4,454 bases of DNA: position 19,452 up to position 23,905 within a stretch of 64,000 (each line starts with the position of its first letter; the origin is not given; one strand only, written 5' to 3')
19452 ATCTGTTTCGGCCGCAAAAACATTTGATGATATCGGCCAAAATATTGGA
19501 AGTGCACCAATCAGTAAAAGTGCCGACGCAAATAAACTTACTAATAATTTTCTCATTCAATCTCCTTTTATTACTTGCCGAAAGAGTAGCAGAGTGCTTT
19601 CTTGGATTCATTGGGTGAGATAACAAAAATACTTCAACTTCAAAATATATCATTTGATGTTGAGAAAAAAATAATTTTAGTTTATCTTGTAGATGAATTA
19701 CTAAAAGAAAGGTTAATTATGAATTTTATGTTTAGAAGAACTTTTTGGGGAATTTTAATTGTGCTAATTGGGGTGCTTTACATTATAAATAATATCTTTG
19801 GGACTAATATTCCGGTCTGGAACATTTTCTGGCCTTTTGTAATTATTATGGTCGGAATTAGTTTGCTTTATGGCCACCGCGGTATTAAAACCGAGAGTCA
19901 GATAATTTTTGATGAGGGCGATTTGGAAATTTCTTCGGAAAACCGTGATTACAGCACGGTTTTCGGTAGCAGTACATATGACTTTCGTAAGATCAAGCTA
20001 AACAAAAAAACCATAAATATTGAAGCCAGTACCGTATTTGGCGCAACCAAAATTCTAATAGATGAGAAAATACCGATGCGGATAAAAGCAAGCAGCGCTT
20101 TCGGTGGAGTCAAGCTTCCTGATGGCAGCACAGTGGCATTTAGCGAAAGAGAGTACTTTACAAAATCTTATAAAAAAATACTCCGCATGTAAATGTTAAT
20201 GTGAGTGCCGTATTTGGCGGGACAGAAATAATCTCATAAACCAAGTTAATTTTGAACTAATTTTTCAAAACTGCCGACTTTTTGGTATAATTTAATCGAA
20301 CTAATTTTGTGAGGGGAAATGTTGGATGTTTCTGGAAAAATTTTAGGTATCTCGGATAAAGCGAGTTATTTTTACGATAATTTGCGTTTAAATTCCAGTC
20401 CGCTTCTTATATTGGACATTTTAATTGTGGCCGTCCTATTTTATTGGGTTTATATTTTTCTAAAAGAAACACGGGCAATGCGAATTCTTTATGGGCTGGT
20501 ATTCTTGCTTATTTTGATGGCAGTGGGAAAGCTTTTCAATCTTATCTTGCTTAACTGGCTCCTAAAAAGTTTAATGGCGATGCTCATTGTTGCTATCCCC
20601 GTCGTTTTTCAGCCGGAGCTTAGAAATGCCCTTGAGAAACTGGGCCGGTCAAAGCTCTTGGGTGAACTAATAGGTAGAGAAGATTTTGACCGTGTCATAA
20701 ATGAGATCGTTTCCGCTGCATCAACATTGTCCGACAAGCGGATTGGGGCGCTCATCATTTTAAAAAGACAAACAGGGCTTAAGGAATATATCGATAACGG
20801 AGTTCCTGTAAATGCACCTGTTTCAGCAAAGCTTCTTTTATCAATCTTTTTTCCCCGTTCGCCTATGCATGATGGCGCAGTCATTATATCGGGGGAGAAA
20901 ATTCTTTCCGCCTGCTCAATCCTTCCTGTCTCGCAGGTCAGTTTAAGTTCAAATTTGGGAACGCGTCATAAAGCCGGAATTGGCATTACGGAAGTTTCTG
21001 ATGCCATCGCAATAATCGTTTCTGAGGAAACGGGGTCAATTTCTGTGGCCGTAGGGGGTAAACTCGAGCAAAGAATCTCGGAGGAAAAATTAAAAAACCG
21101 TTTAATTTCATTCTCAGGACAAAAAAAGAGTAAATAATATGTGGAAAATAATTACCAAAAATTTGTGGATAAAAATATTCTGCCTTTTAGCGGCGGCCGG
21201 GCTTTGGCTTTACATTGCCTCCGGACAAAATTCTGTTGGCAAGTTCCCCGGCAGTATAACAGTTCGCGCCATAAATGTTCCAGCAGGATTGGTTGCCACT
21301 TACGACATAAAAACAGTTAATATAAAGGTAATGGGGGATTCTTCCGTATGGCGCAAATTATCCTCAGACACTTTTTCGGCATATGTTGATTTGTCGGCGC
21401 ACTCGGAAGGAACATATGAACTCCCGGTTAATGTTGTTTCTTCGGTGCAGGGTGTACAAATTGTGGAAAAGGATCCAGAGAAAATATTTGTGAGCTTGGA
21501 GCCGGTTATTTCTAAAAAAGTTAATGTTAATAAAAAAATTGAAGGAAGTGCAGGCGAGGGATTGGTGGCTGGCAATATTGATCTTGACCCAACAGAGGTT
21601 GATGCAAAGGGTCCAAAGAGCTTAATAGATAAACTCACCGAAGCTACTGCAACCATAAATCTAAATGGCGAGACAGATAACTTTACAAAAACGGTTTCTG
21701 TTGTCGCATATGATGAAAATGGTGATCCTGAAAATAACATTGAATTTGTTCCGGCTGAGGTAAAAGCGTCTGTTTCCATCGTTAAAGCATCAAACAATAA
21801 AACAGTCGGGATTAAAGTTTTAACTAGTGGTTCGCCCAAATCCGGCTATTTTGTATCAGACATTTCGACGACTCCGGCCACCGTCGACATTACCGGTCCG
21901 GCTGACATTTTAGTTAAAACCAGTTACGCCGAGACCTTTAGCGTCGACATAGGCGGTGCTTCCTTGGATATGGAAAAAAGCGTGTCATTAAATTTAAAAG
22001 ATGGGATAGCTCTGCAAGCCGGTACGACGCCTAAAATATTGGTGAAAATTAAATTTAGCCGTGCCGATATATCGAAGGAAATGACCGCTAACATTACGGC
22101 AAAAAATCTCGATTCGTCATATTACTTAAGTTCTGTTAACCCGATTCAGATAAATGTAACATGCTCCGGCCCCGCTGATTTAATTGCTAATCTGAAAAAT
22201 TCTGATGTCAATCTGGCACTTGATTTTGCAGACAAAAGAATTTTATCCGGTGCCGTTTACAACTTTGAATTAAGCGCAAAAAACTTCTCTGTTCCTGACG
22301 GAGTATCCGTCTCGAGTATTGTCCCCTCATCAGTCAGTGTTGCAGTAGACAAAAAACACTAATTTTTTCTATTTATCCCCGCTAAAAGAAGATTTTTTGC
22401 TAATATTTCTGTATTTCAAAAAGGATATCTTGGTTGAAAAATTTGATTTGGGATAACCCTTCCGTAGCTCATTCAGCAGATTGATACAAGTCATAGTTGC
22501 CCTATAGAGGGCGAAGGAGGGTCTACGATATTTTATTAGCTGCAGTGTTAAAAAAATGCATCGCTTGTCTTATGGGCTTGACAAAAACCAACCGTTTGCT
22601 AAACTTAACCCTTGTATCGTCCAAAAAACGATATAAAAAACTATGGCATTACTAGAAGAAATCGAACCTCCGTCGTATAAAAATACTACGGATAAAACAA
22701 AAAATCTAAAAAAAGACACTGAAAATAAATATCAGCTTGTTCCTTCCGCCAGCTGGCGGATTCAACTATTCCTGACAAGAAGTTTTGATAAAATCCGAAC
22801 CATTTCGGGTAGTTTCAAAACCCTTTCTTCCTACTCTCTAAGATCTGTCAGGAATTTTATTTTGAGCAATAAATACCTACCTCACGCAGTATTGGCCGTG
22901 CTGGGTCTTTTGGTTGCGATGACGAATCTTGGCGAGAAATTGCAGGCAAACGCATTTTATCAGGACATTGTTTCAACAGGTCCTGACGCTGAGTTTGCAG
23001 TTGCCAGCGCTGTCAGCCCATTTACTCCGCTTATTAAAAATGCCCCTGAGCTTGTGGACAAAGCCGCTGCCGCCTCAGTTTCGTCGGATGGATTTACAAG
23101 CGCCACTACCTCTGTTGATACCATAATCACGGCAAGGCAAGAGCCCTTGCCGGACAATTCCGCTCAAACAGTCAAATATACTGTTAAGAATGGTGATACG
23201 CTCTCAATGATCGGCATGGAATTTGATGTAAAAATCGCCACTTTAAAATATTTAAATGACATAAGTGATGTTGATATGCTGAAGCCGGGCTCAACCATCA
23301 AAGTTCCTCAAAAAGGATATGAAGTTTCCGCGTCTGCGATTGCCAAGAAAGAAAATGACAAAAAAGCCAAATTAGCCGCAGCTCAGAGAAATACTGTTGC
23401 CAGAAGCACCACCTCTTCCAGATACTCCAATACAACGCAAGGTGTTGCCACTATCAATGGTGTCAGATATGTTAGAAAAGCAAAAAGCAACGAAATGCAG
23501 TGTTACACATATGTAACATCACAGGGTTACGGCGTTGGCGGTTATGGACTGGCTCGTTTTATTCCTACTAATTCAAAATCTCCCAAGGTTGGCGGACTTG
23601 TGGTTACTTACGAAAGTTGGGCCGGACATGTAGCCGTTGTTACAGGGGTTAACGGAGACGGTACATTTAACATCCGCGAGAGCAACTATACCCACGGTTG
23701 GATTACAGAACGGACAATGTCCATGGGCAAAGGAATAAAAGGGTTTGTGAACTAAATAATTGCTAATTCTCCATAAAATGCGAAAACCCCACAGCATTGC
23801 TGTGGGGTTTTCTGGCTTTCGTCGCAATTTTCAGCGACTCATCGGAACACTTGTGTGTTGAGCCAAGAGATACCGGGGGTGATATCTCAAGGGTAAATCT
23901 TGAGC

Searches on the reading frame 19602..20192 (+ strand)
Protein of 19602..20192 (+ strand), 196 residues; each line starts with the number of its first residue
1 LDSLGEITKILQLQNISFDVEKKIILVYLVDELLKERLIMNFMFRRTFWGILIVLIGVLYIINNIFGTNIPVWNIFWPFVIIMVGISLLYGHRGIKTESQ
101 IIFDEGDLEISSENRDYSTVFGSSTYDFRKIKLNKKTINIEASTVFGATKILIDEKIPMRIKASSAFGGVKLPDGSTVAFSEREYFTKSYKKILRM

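Call 56: search_protein_families(library=pfam, proteins=[window:19602-20192:+], max_evalue=0.001)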
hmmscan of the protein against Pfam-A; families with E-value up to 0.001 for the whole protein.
window:19602-20192:+ (196 aa): 3 families
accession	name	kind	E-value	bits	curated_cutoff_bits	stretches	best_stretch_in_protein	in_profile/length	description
PF22570.1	LiaF-TM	-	4.5e-07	31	27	1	48-93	1-46/98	LiaF transmembrane domain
PF09922.15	LiaF-like_C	-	6e-06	26.6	29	1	113-180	15-83/114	Cell wall-active antibiotics response LiaF, C-terminal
PF18917.5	LiaI-LiaF-like_TM1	-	8.2e-05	23.1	27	1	48-89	2-42/42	LiaI-LiaF-like transmembrane region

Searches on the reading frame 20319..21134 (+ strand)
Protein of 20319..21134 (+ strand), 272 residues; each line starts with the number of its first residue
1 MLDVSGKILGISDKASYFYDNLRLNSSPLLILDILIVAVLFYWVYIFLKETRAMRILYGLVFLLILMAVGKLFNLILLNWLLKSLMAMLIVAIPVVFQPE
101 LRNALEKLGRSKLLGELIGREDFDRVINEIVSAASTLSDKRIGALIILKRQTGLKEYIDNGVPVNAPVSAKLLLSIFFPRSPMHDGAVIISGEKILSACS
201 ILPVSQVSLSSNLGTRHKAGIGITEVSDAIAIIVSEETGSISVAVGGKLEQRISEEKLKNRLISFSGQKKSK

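Call 30: find_related_loci(query=window:20319-21134:+, collection=genome_contigs, flank=10000)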
Query window:20319-21134:+ (272 aa) in genome_contigs; peptide patterns used: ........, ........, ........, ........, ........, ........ (x = any residue, [..] = any of these).
600 stretches matched a pattern (row limit reached: there are more); 423 encode a relative of the query (tblastn E <= 1e-3); the best 80 are kept; 80 distinct loci.
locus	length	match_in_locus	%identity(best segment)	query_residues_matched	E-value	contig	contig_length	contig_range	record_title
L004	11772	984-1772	56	1-262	6e-93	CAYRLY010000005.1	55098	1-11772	MAG TPA_asm: uncultured Candidatus Saccharibacteria bacterium isolate SRP263991_co2_422 genome assembly, contig: NODE_39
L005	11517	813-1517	47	31-262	1e-67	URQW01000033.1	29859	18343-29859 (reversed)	uncultured Pelosinus sp. isolate UMGS1260 genome assembly, contig: NODE_216_length_29859_cov_4.816903, whole genome shot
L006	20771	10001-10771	44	31-272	8e-67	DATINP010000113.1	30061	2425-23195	MAG TPA_asm: Chloroflexia bacterium isolate SMAG_U15799 k141_125763, whole genome shotgun sequence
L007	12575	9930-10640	48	31-259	4e-67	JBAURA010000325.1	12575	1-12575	MAG: Chloroflexia bacterium isolate MFD09212_ilm_asm_bin2 k127_5398, whole genome shotgun sequence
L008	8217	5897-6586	46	22-249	5e-64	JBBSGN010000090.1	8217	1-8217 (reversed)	MAG: Chloroflexia bacterium isolate LS2_sbin.40 LS2_sbin.40_K_648719_L_8217_cov_7.0000, whole genome shotgun sequence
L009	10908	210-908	45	33-262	4e-64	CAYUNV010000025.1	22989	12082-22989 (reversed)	MAG TPA_asm: uncultured Negativicutes bacterium isolate binchicken_co104_52 genome assembly, contig: NODE_1711_length_22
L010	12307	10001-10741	44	31-272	2e-63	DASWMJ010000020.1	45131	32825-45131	MAG TPA_asm: Chloroflexia bacterium isolate SMAG_U3384 k141_197723, whole genome shotgun sequence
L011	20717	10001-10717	46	27-262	3e-63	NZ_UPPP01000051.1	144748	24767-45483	Lucifera butyrica isolate LUCI, whole genome shotgun sequence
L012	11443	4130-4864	44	33-272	3e-63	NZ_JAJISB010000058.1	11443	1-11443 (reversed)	Brevibacillus daliensis strain YIM B02290 contig58, whole genome shotgun sequence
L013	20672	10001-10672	48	31-249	6e-63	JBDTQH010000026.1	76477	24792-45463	MAG: Chloroflexota bacterium isolate cluster3_bin.217 NODE_651_length_76477_cov_16.402737, whole genome shotgun sequence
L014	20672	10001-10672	48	31-249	4e-62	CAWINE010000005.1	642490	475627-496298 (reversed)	MAG: uncultured Chloroflexia bacterium isolate MFD01213.bin.2.117 genome assembly, contig: contig_15990, whole genome sh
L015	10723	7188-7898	42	31-265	5e-61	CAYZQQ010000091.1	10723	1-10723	MAG TPA_asm: uncultured Anaerolineaceae bacterium isolate SRP216583_co1_77 genome assembly, contig: NODE_5919_length_107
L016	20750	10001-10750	42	16-265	6e-61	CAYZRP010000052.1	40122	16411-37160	MAG TPA_asm: uncultured Anaerolineales bacterium isolate SRP298887_co1_48 genome assembly, contig: NODE_699_length_40122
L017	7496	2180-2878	42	31-262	6e-60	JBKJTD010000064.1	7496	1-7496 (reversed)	MAG: Vicinamibacterales bacterium isolate ant_bin.605 k117_2681975, whole genome shotgun sequence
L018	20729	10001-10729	41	31-272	1e-59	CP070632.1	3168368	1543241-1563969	MAG: Nitrospiraceae bacterium isolate bin97 chromosome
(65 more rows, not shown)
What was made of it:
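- Tried and rejected: GTDB genomes through the neighbouring CdaA, where the best hit was a 56%-identical Saccharibacteria MAG cut at the contig end (call 30);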

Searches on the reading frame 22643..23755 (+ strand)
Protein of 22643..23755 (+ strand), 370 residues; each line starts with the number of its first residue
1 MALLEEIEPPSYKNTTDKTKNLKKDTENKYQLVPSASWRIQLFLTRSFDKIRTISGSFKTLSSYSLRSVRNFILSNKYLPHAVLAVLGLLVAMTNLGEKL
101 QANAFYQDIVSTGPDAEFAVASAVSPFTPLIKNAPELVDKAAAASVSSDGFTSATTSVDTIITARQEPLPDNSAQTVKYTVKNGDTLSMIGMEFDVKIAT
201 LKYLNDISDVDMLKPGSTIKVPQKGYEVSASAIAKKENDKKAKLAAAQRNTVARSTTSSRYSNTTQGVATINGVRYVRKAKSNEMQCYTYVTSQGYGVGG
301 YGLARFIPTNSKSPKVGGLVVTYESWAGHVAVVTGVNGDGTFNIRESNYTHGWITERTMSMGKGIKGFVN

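Call 56: search_protein_families(library=pfam, proteins=[window:22643-23755:+], max_evalue=0.001)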
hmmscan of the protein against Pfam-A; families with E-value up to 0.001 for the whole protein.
window:22643-23755:+ (370 aa): 2 families
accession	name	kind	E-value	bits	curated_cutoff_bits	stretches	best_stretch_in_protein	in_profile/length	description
PF01476.26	LysM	-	5.4e-10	39.5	20.9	1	179-222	1-43/43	LysM domain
PF05257.22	CHAP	-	9.3e-08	32.9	26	1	285-348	8-81/81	CHAP domain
